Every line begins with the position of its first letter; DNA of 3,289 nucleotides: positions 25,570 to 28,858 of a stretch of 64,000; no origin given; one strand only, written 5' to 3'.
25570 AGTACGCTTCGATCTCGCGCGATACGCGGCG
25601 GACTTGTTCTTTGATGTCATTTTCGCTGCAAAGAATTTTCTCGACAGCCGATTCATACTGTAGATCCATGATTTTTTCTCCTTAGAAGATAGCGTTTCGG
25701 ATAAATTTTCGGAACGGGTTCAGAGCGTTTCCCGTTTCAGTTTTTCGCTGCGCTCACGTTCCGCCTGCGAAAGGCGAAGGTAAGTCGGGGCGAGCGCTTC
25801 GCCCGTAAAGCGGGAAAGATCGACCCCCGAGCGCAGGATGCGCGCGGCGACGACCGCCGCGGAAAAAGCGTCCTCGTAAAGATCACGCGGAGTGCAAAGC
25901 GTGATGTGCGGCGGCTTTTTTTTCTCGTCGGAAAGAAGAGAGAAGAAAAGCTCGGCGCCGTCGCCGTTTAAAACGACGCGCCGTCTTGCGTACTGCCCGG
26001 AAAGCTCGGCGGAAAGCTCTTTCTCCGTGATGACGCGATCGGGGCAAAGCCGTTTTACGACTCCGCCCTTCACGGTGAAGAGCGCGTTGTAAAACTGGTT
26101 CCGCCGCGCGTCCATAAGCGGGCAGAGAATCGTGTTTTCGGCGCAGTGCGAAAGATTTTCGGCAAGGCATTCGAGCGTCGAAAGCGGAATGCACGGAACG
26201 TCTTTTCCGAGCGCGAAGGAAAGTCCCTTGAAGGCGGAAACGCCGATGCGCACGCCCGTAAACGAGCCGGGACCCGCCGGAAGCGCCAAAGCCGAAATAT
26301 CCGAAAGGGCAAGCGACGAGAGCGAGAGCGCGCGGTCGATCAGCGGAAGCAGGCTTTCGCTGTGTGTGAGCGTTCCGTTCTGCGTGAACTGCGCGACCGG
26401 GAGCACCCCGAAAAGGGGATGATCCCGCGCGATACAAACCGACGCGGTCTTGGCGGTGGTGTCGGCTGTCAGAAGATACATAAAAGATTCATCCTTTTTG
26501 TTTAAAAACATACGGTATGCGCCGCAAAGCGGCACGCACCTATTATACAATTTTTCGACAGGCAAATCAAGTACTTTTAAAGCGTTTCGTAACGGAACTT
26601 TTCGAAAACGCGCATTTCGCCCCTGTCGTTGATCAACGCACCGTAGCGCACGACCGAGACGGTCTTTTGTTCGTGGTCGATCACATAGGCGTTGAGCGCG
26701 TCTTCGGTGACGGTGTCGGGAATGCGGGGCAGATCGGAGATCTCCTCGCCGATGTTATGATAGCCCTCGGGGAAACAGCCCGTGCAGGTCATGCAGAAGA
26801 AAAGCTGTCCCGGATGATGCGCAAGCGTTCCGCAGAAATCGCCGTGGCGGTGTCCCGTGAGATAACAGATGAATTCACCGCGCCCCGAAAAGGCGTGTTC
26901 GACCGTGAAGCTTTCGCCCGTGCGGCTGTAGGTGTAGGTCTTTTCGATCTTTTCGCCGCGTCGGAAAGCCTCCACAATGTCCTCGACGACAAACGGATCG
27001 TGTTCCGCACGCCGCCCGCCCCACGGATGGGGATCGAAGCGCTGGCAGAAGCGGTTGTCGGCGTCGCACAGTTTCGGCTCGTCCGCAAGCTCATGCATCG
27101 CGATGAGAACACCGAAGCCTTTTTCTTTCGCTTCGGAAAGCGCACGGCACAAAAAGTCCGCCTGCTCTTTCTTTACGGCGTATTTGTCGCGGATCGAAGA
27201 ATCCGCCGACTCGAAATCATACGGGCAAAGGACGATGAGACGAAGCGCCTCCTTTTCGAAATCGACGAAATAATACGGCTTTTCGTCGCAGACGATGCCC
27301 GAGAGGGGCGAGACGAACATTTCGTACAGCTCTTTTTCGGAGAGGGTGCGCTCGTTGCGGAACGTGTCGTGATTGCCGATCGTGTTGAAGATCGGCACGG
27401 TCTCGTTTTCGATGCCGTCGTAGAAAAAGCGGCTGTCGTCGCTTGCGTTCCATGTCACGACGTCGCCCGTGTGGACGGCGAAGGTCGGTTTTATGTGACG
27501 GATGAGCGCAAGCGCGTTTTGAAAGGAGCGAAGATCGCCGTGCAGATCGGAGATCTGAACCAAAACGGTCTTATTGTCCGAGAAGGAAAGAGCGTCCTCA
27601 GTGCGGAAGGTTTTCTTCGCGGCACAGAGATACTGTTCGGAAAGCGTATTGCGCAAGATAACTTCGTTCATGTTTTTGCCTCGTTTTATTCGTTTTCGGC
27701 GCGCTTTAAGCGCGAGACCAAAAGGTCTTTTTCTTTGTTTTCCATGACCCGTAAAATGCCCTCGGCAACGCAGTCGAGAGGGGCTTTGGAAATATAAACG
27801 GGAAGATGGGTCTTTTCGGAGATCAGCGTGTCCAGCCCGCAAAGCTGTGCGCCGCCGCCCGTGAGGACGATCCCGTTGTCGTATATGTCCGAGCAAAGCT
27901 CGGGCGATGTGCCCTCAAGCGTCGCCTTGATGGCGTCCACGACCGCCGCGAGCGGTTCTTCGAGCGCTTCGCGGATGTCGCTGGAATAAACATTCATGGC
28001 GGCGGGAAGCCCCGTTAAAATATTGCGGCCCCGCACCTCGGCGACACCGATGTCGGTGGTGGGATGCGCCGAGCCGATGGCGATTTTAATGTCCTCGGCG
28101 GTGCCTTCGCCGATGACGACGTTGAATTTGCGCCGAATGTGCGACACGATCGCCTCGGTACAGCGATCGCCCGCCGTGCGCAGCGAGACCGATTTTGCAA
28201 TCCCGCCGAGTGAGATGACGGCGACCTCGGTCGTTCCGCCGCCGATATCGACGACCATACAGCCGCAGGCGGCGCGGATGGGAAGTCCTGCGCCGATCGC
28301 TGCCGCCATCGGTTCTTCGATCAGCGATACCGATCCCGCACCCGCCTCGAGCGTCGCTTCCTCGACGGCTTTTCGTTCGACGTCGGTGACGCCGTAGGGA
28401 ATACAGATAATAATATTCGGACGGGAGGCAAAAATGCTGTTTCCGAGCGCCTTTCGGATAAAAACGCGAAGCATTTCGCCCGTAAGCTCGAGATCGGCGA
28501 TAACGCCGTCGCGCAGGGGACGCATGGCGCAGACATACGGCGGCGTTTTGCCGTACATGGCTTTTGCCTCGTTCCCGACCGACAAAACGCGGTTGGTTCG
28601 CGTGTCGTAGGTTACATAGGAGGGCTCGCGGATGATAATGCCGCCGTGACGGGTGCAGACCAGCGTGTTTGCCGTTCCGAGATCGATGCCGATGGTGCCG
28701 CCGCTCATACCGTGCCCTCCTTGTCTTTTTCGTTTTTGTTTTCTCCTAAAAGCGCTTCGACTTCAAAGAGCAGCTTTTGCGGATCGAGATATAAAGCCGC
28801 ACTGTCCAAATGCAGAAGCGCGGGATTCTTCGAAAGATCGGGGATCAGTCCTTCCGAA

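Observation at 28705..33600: Giant DUF4011/Upf1-like helicase look-alike in which every ATPase motif I can place is replaced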

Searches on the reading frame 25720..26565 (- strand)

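Call 14: search_protein_families(library=pfam, proteins=[window:25720-26565:-], max_evalue=0.001)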
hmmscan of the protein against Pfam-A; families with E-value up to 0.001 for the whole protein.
window:25720-26565:- (281 aa): 1 family
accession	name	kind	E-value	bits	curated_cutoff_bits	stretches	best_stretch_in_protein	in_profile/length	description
PF00814.31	TsaD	-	6.7e-23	82.2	24.8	1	67-187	28-151/264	tRNA N6-adenosine threonylcarbamoyltransferase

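Call 69: search_protein_families(library=ncbifam, proteins=[window:25720-26565:-], max_evalue=1e-10)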
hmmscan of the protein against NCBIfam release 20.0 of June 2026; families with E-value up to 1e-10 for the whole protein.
window:25720-26565:- (281 aa): 1 family
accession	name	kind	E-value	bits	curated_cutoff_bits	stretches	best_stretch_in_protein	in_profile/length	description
TIGR03725.1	T6A_YeaZ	equivalog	1.4e-39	136.3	69.3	1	32-264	2-212/212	tRNA (adenosine(37)-N6)-threonylcarbamoyltransferase complex dimerization subunit type 1 TsaB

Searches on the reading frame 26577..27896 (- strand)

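Call 14: search_protein_families(library=pfam, proteins=[window:26577-27896:-], max_evalue=0.001)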
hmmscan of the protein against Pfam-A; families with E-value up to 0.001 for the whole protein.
window:26577-27896:- (439 aa): 1 family
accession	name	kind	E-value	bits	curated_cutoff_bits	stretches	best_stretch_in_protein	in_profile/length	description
PF00149.33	Metallophos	-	1.3e-08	36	21.5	1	112-189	3-81/191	Calcineurin-like phosphoesterase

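Call 69: search_protein_families(library=ncbifam, proteins=[window:26577-27896:-], max_evalue=1e-10)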
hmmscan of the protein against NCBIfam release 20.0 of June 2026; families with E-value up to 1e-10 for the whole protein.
window:26577-27896:- (439 aa): 0 families

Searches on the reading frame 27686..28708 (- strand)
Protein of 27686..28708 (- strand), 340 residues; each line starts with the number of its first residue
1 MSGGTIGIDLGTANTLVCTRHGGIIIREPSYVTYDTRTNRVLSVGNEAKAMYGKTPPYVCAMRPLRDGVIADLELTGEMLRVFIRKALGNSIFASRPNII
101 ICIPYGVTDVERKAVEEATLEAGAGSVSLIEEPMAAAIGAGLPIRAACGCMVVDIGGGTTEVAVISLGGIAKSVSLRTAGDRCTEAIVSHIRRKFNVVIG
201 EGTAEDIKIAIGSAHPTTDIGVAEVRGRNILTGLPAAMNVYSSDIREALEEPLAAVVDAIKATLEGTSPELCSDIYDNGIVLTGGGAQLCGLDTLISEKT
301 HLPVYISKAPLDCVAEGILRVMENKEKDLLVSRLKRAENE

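Call 14: search_protein_families(library=pfam, proteins=[window:27686-28708:-], max_evalue=0.001)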
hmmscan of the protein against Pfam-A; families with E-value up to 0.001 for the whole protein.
window:27686-28708:- (340 aa): 5 families
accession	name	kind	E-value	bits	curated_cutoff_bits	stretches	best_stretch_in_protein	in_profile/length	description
PF06723.19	MreB_Mbl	-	3.1e-127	424.4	27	1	5-327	3-324/327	MreB/Mbl protein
PF00012.26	HSP70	-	1.4e-11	43.8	20.6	1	98-196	135-239/599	Hsp70 protein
PF14450.12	FtsA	-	3.6e-09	37.5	31.8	1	151-309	1-112/127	Cell division protein FtsA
PF00022.25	Actin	-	4.1e-07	29.4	27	1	32-194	34-190/410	Actin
PF21522.3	MreB-like_C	-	0.00032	21.7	27.8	0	152-289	1-116/123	Archaeal actin homologue MreB-like, C-terminal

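Call 69: search_protein_families(library=ncbifam, proteins=[window:27686-28708:-], max_evalue=1e-10)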
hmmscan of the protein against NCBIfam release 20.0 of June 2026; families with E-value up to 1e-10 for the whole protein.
window:27686-28708:- (340 aa): 8 families
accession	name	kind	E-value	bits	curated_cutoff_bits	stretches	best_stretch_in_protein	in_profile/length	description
NF010539.0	PRK13927.1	subfamily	3.9e-134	446.8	293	1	5-327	8-331/339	rod shape-determining protein MreB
TIGR00904.1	mreB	subfamily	5.8e-124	413.5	365.75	1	5-325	4-329/334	MreB/Mrl family cell shape determining protein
NF010540.1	PRK13929.1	exception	1.3e-109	366.3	515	1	5-324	6-326/334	rod-share determining protein MreBH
NF040964.1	MamK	subfamily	1.9e-19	69.9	400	1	6-301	3-294/335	MamK family actin-like protein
NF053558.1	BeeR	equivalog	9.9e-15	54.4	530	1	6-299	3-307/349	BeeR family actin-like protein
TIGR01174.1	ftsA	equivalog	1.1e-14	54.4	175.85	1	123-308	171-346/371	cell division protein FtsA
TIGR01991.1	HscA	equivalog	3.2e-12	45.7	708.55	1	67-198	102-237/600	Fe-S protein assembly chaperone HscA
NF003520.0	PRK05183.1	subfamily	1.5e-11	43.4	620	0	66-168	121-222/621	Fe-S protein assembly chaperone HscA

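Call 76: find_related_loci(query=window:27686-28708:-, collection=metagenome_contigs, flank=7000)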
Query window:27686-28708:- (340 aa) in metagenome_contigs; peptide patterns used: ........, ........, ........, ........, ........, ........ (x = any residue, [..] = any of these).
184 stretches matched a pattern; 16 encode a relative of the query (tblastn E <= 1e-3); 16 distinct loci.
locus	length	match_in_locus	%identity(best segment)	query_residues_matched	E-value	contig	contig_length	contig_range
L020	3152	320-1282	52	6-327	2e-108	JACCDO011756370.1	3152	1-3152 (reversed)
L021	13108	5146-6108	52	6-327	1e-105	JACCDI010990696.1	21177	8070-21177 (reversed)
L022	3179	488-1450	52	6-327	9e-108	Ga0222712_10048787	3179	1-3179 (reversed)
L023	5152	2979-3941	52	6-327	3e-105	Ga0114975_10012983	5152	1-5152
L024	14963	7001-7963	52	6-327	2e-104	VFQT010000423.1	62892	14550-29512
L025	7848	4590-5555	51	5-327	2e-103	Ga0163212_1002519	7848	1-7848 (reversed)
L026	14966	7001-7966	49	1-324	5e-99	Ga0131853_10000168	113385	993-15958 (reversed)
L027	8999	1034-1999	49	1-324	6e-99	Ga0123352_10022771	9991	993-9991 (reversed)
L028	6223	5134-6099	49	1-324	3e-98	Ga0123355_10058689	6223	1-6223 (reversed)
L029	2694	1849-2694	54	3-286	1e-95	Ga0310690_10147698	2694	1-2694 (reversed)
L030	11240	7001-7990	43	6-330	9e-80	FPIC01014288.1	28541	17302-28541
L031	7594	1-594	54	127-324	3e-60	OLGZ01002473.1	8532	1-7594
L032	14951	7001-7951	49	6-324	1e-94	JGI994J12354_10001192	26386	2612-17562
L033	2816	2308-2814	58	6-175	5e-57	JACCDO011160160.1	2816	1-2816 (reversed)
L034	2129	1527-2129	45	6-204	4e-43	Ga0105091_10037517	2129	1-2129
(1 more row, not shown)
